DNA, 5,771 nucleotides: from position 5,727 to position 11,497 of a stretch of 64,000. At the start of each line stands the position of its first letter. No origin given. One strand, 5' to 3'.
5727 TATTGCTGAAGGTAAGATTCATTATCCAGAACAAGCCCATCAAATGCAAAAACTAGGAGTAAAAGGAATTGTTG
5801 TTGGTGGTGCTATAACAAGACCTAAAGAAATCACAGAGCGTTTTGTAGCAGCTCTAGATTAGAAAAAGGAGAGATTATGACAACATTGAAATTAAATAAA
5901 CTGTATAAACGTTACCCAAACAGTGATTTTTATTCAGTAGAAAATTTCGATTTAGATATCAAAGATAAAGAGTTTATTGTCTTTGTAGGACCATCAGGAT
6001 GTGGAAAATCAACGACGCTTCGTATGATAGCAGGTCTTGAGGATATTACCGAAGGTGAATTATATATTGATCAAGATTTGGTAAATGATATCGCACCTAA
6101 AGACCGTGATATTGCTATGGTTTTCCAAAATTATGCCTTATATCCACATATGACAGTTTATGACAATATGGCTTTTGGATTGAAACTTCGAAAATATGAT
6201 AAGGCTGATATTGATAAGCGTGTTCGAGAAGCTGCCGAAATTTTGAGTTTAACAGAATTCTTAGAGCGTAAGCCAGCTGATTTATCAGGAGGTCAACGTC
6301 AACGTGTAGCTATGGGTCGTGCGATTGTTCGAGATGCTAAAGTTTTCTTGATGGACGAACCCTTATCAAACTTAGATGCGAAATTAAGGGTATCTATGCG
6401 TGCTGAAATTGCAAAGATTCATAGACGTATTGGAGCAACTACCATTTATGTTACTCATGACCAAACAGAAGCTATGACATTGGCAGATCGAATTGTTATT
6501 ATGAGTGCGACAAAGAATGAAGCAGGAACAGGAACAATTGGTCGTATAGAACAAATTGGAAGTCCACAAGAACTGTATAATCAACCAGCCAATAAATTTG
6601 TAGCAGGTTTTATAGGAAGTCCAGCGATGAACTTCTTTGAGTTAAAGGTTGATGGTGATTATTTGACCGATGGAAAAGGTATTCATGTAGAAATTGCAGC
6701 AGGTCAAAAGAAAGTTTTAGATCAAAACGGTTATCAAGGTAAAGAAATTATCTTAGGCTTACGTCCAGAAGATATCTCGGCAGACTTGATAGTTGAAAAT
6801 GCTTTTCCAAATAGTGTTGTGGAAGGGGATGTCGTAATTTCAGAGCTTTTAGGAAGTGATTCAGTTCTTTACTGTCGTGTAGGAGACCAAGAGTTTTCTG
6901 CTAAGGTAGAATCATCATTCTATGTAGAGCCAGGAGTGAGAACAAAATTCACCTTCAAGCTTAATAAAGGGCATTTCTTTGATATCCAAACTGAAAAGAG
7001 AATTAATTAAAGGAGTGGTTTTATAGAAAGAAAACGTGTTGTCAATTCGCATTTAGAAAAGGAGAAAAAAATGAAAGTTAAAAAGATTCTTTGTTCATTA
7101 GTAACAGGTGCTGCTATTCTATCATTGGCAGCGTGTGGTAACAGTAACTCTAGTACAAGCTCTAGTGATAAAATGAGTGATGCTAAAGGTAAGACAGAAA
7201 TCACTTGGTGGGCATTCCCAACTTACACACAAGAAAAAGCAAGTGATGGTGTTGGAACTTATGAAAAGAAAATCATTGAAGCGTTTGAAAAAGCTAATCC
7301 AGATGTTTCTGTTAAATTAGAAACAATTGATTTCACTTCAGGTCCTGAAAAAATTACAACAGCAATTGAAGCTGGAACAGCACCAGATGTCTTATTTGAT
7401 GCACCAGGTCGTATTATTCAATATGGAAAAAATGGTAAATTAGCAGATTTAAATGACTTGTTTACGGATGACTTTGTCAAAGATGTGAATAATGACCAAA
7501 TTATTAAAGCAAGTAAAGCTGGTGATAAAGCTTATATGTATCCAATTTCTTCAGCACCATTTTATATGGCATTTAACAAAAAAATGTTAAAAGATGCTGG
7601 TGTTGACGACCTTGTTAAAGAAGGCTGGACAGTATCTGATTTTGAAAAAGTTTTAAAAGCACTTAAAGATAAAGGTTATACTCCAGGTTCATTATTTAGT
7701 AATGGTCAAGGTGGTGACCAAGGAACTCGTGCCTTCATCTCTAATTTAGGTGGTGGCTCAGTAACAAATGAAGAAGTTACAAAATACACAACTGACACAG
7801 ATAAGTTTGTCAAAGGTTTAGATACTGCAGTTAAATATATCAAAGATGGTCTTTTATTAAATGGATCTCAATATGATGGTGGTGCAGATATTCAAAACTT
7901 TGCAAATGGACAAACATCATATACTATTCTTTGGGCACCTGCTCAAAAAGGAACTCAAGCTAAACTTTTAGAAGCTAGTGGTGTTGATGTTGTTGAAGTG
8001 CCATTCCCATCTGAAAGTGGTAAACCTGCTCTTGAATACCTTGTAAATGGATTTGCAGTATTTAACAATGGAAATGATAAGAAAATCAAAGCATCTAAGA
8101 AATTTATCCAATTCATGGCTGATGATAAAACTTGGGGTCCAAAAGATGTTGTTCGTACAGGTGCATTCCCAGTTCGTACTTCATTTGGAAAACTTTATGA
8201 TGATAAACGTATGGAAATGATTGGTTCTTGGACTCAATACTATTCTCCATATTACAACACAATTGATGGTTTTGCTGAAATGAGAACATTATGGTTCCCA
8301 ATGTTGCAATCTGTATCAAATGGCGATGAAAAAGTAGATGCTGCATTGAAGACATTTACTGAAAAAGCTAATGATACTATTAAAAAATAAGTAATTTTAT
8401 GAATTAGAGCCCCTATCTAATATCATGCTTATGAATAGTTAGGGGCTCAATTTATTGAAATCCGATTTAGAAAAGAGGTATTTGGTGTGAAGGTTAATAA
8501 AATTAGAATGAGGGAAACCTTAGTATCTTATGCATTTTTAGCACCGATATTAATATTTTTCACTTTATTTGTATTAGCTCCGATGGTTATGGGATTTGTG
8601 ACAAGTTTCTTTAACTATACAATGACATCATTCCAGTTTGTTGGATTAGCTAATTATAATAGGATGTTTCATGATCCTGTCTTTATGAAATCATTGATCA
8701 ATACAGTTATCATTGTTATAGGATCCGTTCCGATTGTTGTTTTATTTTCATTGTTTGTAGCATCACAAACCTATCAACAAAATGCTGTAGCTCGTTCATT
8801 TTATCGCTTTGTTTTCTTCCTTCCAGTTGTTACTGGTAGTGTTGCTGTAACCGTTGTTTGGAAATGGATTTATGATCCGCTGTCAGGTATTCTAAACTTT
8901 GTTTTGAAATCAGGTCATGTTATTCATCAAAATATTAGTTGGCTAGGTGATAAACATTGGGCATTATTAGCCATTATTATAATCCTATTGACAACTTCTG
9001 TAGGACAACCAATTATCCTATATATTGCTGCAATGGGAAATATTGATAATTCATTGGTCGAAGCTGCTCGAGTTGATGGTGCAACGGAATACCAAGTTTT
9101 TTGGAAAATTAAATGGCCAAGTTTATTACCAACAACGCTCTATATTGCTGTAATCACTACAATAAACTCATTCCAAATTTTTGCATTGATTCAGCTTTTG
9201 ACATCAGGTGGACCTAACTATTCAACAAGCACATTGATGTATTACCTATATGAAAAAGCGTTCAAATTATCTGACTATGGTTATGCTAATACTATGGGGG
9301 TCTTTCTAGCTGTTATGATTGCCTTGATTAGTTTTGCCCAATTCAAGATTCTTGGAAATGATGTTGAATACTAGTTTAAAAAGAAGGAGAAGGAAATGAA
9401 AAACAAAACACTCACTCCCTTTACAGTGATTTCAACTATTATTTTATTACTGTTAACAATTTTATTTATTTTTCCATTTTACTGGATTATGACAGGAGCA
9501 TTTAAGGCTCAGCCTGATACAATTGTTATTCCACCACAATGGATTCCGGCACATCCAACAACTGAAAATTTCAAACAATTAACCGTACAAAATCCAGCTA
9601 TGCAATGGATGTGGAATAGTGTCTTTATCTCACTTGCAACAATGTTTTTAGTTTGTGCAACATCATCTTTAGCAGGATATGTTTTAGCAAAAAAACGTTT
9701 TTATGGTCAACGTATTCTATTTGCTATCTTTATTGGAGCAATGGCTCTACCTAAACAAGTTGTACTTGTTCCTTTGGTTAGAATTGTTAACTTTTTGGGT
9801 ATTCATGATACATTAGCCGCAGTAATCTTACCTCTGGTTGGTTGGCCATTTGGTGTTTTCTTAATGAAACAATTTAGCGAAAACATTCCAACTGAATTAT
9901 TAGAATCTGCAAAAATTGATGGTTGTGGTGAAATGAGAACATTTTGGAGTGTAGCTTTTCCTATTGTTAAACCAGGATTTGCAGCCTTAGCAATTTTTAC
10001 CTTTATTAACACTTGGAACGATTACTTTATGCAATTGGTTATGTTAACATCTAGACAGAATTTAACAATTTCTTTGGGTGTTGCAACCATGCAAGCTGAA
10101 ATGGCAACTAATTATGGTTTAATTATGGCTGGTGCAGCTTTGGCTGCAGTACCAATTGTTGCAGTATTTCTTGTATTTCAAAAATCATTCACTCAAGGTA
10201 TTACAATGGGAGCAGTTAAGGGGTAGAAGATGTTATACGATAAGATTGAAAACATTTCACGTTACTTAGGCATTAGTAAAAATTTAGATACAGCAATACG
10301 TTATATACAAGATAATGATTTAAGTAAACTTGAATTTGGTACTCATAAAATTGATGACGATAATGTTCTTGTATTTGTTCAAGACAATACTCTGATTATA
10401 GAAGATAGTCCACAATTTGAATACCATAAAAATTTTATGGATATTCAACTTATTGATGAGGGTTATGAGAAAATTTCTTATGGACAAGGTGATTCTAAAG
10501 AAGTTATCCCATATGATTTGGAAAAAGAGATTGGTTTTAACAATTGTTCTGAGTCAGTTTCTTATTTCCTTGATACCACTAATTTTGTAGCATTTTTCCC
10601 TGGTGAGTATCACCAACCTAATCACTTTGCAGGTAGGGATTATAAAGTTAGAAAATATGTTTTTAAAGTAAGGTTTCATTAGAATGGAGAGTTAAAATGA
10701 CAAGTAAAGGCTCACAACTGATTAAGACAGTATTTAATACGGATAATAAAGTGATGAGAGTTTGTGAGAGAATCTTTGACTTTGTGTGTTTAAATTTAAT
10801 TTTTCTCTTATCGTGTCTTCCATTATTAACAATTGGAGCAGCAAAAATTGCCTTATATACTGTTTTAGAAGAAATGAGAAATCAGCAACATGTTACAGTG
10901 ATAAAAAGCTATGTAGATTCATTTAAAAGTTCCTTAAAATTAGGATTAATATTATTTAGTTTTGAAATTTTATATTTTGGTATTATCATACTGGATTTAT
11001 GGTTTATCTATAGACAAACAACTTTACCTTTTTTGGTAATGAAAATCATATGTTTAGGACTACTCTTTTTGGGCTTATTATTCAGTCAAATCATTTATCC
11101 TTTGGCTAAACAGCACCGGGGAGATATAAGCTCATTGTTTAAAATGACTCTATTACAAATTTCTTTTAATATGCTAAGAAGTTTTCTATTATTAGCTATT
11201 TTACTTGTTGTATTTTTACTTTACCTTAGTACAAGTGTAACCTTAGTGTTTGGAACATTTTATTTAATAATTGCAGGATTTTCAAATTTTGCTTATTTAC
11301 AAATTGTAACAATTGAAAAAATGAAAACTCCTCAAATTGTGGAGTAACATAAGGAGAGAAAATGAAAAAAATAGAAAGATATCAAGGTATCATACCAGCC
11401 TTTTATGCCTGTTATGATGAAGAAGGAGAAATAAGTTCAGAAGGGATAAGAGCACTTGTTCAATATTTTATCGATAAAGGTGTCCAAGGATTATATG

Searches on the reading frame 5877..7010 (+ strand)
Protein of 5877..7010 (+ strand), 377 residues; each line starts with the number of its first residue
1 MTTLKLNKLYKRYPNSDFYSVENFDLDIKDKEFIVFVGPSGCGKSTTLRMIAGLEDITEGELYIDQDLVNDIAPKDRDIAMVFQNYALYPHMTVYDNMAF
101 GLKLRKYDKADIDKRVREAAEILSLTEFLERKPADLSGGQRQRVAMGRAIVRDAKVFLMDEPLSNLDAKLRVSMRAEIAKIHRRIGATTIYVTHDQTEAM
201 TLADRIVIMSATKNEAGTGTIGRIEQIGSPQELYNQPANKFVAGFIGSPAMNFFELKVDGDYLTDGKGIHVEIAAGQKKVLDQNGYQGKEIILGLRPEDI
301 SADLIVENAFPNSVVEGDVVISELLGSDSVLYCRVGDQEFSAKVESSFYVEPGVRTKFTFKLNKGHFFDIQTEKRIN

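Call 38: search_protein_families(library=pfam, proteins=[window:5877-7010:+], max_evalue=0.00001)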
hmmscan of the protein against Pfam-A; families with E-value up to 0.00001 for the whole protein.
window:5877-7010:+ (377 aa): 3 families
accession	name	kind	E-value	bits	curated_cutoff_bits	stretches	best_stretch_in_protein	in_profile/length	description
PF00005.33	ABC_tran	-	1.1e-31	110.8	25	1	22-163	2-136/137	ABC transporter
PF17912.7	OB_MalK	-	1.6e-14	55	27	1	247-300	1-53/53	MalK OB fold domain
PF08402.16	TOBE_2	-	4.3e-06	27.2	21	0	293-367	1-75/76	TOBE domain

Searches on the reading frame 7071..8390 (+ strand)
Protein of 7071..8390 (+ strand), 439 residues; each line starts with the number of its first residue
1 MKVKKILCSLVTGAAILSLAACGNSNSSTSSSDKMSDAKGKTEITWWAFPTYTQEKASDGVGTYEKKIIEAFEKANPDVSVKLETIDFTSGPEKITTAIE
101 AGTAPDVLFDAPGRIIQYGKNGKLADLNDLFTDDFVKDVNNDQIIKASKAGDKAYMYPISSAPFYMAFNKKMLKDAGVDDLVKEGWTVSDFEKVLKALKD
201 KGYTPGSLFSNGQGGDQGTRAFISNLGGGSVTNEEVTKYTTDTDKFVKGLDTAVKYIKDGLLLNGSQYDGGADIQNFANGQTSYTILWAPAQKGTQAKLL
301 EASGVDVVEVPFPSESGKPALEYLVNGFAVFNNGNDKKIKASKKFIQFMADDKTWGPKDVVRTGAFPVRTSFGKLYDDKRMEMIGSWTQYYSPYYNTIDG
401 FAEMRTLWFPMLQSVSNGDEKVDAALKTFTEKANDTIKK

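Call 38: search_protein_families(library=pfam, proteins=[window:7071-8390:+], max_evalue=0.00001)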
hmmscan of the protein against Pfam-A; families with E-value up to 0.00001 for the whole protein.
window:7071-8390:+ (439 aa): 1 family
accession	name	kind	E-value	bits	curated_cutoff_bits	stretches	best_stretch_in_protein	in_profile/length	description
PF01547.30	SBP_bac_1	-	5.1e-34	119.1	26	1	63-353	9-304/307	Bacterial extracellular solute-binding protein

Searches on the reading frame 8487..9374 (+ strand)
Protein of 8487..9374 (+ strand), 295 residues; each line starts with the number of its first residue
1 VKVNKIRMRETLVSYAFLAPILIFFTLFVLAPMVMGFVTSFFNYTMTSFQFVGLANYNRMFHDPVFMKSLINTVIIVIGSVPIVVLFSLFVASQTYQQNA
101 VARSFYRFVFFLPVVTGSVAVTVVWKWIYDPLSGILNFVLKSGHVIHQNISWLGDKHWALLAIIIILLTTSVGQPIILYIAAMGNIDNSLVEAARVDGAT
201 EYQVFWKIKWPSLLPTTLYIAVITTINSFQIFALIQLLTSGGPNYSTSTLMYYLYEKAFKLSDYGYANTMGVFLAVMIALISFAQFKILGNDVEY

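Call 38: search_protein_families(library=pfam, proteins=[window:8487-9374:+], max_evalue=0.00001)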
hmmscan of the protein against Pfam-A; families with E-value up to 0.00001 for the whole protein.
window:8487-9374:+ (295 aa): 1 family
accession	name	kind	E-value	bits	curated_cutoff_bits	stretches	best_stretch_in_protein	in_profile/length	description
PF00528.27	BPD_transp_1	-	1.5e-15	57.9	26.4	1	68-283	17-169/184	Binding-protein-dependent transport system inner membrane component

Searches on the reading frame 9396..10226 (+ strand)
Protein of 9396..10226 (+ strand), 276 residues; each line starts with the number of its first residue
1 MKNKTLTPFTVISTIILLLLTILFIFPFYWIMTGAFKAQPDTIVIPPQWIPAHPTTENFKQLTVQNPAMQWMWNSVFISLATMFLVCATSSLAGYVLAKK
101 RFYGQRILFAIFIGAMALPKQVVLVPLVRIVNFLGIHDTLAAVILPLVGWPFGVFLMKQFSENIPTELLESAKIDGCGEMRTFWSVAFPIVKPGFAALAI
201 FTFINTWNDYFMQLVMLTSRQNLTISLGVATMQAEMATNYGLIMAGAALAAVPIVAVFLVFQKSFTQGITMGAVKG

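Call 38: search_protein_families(library=pfam, proteins=[window:9396-10226:+], max_evalue=0.00001)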
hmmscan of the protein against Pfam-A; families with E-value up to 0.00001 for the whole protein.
window:9396-10226:+ (276 aa): 1 family
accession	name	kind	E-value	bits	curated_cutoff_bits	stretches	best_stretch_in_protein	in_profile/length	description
PF00528.27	BPD_transp_1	-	1.7e-19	70.7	26.4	1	91-263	2-176/184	Binding-protein-dependent transport system inner membrane component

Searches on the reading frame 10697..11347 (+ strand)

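Call 38: search_protein_families(library=pfam, proteins=[window:10697-11347:+], max_evalue=0.00001)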
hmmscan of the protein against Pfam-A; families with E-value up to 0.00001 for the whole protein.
window:10697-11347:+ (216 aa): 1 family
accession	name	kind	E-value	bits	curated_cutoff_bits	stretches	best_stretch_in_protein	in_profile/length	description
PF04854.19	DUF624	-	1.5e-13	51.2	24.2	1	29-101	1-77/77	Protein of unknown function, DUF624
